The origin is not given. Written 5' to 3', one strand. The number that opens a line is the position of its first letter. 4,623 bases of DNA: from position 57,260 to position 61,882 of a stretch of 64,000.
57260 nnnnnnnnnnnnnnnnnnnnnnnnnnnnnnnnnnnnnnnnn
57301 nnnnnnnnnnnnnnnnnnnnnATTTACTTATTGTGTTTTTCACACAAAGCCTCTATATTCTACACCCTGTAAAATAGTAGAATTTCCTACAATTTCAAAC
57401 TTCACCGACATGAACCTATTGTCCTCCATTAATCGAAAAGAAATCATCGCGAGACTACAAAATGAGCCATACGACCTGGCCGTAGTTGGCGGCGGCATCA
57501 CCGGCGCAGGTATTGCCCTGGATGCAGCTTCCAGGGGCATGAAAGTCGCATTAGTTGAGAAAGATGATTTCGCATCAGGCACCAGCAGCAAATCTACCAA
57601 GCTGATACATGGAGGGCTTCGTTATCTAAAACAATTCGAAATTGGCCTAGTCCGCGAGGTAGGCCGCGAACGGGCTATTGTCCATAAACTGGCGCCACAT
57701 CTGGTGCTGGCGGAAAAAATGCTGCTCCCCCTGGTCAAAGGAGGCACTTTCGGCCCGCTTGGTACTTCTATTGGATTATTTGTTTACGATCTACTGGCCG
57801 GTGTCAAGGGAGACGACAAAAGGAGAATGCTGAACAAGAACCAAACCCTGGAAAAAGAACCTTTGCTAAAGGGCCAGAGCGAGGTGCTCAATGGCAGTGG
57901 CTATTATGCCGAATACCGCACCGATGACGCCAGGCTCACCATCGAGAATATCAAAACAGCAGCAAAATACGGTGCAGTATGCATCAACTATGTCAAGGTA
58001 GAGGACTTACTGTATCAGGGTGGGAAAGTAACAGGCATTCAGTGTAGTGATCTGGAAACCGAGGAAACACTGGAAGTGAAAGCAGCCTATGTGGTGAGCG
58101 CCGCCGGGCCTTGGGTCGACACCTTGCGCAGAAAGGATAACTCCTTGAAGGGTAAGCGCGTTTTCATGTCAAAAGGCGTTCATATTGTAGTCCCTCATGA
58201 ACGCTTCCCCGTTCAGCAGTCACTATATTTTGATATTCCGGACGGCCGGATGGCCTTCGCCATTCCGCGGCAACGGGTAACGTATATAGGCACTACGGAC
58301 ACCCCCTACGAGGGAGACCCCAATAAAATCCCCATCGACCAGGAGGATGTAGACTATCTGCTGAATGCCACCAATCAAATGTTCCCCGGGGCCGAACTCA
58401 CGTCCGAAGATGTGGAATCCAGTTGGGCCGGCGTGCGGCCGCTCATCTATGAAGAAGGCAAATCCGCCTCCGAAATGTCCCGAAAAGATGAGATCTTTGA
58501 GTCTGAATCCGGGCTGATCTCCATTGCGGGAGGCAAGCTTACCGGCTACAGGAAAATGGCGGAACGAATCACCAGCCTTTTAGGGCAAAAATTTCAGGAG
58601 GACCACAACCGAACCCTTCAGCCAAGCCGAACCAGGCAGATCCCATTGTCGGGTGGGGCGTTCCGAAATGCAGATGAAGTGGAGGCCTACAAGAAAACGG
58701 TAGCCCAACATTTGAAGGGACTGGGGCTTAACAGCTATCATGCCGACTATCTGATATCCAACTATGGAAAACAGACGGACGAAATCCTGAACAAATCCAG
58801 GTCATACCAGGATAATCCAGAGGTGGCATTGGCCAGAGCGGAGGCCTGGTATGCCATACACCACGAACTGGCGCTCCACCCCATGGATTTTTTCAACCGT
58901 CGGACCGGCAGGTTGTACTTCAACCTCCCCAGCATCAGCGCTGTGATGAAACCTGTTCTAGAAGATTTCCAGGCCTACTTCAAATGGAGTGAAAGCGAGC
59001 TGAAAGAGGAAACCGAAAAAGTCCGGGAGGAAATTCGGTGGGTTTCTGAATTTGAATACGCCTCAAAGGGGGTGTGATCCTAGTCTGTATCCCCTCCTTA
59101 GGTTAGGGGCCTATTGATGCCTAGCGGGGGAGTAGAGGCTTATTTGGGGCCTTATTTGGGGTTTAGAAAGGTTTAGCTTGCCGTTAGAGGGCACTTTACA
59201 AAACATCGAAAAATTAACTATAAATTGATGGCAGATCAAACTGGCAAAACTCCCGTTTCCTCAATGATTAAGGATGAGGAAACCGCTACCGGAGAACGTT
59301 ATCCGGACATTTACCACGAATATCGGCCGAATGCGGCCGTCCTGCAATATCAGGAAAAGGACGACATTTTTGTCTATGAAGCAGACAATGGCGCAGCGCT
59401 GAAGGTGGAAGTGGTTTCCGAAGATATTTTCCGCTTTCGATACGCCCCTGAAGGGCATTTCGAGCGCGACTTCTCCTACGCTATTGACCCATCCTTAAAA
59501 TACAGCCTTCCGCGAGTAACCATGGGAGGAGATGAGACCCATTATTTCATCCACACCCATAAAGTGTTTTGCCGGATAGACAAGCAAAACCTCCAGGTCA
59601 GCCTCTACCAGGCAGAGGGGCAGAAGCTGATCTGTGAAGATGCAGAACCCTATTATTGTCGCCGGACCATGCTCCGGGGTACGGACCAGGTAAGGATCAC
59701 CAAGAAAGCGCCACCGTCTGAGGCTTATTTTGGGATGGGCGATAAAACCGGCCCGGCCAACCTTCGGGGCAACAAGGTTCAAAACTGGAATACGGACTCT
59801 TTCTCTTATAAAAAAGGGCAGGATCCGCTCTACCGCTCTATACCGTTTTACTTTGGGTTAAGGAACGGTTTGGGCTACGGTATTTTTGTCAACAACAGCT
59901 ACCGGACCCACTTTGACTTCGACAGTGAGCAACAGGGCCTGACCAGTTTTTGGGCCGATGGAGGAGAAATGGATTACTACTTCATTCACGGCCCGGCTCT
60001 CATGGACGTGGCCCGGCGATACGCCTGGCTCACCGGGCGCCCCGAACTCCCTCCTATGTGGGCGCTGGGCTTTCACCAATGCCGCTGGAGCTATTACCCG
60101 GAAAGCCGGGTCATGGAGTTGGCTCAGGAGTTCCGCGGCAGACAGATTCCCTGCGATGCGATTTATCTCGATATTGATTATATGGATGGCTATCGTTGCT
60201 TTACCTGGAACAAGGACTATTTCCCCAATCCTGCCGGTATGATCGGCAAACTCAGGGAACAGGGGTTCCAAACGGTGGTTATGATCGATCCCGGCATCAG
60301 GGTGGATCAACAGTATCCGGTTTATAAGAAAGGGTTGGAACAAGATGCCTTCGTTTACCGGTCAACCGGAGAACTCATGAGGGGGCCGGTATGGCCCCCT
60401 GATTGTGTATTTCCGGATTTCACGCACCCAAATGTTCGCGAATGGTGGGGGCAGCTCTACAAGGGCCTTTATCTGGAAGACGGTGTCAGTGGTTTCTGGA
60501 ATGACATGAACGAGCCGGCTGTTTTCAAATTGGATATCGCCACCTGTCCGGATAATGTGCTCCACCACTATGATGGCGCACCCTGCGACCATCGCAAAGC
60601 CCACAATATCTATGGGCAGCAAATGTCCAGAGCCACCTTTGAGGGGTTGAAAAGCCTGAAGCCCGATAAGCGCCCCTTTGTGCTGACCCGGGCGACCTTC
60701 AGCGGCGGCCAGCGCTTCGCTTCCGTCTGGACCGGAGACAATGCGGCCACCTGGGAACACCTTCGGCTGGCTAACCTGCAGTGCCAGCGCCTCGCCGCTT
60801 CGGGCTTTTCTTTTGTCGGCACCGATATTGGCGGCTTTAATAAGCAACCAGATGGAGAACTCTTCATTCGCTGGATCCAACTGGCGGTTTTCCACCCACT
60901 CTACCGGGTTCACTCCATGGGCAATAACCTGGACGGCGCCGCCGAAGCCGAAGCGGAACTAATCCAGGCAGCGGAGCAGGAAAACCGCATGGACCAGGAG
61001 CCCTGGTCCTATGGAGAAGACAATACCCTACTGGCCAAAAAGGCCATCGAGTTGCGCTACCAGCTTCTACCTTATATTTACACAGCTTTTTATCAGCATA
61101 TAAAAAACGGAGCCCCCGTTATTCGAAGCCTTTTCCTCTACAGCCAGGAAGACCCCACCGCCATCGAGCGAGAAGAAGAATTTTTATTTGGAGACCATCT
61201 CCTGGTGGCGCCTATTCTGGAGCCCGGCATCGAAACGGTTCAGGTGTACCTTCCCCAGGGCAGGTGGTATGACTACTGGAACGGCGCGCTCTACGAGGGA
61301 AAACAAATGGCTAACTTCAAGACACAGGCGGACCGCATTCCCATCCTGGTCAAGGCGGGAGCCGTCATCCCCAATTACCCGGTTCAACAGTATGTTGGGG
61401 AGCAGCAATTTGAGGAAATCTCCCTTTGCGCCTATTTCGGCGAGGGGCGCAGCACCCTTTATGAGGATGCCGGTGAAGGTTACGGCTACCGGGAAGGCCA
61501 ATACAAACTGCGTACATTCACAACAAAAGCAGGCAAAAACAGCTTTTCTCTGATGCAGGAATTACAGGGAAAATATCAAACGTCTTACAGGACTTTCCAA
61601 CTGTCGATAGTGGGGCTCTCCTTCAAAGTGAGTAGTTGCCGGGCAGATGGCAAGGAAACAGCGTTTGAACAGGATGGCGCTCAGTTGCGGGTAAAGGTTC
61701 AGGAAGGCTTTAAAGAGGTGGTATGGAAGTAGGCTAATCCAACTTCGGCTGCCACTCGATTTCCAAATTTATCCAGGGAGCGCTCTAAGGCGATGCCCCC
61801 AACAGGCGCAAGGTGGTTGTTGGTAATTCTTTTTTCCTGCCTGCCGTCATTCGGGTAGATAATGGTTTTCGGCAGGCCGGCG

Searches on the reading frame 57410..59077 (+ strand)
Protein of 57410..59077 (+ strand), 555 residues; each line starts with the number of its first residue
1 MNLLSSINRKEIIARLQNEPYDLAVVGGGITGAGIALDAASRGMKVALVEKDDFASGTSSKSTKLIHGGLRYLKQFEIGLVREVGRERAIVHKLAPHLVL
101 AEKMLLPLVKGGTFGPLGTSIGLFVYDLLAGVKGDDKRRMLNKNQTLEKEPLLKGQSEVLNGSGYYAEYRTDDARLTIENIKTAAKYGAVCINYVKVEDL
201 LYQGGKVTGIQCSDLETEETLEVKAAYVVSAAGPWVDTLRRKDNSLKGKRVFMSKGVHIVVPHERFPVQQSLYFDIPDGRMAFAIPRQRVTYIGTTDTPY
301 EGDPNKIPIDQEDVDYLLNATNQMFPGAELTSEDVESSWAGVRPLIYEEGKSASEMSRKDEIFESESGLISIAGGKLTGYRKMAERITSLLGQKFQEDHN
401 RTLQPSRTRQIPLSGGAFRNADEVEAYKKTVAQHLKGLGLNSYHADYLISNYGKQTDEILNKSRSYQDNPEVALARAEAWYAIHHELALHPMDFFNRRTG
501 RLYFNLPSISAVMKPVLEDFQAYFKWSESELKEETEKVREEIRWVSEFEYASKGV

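Call 53: search_protein_families(library=pfam, proteins=[window:57410-59077:+], max_evalue=0.00001)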
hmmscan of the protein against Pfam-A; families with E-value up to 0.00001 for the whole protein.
window:57410-59077:+ (555 aa): 3 families
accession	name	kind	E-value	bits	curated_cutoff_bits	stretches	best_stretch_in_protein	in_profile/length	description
PF01266.30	DAO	-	1.7e-55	189.4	27.9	1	22-351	1-318/353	FAD dependent oxidoreductase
PF16901.10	DAO_C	-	1.4e-21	77.1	31.4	1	406-530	1-125/126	C-terminal domain of alpha-glycerophosphate oxidase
PF00890.30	FAD_binding_2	-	1.5e-07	31.5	20.4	0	22-62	1-41/414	FAD binding domain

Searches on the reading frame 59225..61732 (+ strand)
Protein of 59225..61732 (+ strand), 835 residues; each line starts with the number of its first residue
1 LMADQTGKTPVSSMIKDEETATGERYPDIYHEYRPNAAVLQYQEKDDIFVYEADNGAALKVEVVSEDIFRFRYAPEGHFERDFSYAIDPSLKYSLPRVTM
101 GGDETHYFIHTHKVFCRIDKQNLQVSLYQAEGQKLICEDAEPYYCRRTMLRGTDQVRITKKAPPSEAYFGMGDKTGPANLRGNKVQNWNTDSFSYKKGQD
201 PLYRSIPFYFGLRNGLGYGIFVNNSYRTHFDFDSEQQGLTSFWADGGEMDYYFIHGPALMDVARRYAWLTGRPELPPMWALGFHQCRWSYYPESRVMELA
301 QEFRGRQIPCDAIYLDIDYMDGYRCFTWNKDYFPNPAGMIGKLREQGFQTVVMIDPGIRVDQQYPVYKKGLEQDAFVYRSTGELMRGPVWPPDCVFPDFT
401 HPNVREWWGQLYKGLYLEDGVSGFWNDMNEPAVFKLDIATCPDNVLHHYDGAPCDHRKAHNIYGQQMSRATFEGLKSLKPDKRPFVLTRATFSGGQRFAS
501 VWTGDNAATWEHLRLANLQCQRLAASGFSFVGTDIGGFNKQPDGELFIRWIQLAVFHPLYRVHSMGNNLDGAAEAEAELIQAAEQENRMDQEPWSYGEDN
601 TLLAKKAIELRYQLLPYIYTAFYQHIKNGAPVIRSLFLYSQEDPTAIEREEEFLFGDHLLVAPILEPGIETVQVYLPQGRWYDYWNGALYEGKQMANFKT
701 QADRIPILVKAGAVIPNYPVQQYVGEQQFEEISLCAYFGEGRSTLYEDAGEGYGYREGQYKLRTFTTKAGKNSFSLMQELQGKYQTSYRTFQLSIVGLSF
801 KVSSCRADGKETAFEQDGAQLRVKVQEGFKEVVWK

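Call 53: search_protein_families(library=pfam, proteins=[window:59225-61732:+], max_evalue=0.00001)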
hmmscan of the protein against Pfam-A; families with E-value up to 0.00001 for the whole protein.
window:59225-61732:+ (835 aa): 4 families
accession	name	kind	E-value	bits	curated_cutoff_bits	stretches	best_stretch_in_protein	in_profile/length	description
PF01055.32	Glyco_hydro_31_2nd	-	3e-118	395.4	23.5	1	273-621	1-328/328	Glycosyl hydrolases family 31 TIM-barrel domain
PF13802.12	Gal_mutarotas_2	-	2.6e-42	145.6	27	1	59-231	2-184/184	Glycosyl hydrolase 31 N-terminal galactose mutarotase-like domain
PF21365.3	Glyco_hydro_31_3rd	-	2.9e-26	92.2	24.4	1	629-715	1-87/87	Glycosyl hydrolase family 31 C-terminal domain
PF17137.9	DUF5110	-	2.7e-12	47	27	1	733-797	3-70/71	Domain of unknown function (DUF5110)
